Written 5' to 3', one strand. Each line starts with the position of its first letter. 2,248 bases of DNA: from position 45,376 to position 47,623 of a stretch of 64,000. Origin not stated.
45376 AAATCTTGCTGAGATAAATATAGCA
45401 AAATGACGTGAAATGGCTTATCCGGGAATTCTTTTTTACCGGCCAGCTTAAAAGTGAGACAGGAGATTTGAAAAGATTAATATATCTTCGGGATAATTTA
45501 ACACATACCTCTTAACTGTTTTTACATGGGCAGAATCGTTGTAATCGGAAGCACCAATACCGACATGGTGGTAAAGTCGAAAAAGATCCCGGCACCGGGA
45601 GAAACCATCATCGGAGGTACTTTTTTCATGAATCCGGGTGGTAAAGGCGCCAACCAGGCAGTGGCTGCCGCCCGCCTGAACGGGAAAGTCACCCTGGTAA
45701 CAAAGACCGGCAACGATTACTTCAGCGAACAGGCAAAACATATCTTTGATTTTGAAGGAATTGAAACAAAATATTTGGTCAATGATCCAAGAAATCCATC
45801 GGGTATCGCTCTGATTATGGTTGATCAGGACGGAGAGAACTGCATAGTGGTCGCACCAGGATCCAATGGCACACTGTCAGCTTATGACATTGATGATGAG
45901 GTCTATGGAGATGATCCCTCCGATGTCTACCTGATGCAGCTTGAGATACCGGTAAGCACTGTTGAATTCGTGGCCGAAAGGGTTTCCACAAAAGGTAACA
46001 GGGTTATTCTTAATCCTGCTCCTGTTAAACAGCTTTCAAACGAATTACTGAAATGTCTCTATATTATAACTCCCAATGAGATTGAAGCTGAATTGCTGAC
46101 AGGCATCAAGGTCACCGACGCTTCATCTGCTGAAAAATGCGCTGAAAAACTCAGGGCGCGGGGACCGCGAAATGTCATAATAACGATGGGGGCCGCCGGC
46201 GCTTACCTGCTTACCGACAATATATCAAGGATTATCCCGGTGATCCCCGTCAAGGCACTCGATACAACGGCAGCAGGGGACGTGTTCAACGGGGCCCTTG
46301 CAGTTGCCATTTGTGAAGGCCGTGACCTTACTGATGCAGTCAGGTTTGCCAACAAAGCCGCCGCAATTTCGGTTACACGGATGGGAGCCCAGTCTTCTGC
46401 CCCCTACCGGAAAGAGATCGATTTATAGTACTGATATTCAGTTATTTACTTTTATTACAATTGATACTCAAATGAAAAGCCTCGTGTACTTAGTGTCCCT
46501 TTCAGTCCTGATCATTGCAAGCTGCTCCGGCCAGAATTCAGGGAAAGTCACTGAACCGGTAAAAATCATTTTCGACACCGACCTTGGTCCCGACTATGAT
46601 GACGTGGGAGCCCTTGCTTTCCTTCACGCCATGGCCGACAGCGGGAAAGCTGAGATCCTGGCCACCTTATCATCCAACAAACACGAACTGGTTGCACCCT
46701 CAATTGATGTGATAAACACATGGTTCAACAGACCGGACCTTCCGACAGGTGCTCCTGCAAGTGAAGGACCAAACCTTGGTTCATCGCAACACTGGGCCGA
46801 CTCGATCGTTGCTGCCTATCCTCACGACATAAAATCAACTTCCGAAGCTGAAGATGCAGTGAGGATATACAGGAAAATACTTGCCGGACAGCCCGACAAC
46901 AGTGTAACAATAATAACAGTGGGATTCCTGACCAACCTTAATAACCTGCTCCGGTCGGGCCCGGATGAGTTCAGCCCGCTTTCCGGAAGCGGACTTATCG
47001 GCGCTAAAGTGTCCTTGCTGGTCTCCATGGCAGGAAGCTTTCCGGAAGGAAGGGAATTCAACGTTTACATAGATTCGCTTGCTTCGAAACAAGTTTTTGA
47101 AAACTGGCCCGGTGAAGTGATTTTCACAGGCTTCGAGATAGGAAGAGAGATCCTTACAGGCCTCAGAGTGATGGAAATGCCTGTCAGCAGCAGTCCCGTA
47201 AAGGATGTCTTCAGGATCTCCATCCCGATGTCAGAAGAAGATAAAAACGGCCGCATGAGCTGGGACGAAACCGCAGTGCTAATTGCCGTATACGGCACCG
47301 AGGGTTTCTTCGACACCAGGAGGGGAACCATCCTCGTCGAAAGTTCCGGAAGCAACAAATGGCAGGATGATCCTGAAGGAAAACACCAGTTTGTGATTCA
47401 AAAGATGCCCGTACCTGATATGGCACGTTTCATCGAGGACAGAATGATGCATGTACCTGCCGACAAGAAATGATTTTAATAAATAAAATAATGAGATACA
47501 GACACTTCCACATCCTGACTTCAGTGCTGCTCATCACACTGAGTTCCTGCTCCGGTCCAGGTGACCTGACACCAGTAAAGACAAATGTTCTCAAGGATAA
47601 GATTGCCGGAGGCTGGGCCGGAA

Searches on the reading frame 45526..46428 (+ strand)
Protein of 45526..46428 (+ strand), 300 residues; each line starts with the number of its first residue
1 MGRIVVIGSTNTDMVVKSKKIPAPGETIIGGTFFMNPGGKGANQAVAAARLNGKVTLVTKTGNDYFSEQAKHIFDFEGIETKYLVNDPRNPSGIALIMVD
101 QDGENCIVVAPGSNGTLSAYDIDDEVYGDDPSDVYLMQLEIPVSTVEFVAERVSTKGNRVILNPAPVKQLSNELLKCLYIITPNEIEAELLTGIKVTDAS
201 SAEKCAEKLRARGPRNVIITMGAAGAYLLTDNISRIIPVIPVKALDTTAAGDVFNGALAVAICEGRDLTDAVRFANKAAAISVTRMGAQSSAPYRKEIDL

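Call 8: search_protein_families(library=pfam, proteins=[window:45526-46428:+])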
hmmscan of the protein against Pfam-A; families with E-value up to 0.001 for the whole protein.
window:45526-46428:+ (300 aa): 2 families
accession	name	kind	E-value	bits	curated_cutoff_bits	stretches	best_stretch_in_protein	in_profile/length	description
PF00294.29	PfkB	-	2e-65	221.5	25.8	1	2-293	2-300/302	pfkB family carbohydrate kinase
PF08543.17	Phos_pyr_kin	-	4e-14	53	27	1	155-277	97-226/246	Phosphomethylpyrimidine kinase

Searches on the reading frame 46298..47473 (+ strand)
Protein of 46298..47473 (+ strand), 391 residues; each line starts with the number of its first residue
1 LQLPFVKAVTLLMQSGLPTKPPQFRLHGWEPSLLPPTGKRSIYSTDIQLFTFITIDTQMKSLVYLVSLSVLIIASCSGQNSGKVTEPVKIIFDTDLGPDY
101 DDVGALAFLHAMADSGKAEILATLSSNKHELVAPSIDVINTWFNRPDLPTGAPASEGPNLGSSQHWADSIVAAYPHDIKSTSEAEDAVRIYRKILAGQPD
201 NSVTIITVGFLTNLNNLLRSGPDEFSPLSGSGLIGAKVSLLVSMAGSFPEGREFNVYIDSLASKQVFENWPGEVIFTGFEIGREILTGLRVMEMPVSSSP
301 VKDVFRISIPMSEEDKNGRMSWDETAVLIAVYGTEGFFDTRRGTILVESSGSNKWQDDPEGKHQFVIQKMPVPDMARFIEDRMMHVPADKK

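Call 8: search_protein_families(library=pfam, proteins=[window:46298-47473:+])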
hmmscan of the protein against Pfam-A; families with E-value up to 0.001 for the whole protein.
window:46298-47473:+ (391 aa): 1 family
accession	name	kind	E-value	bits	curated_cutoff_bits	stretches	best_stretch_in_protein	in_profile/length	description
PF01156.24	IU_nuc_hydro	-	5.4e-15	56.3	34.2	1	90-352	1-264/297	Inosine-uridine preferring nucleoside hydrolase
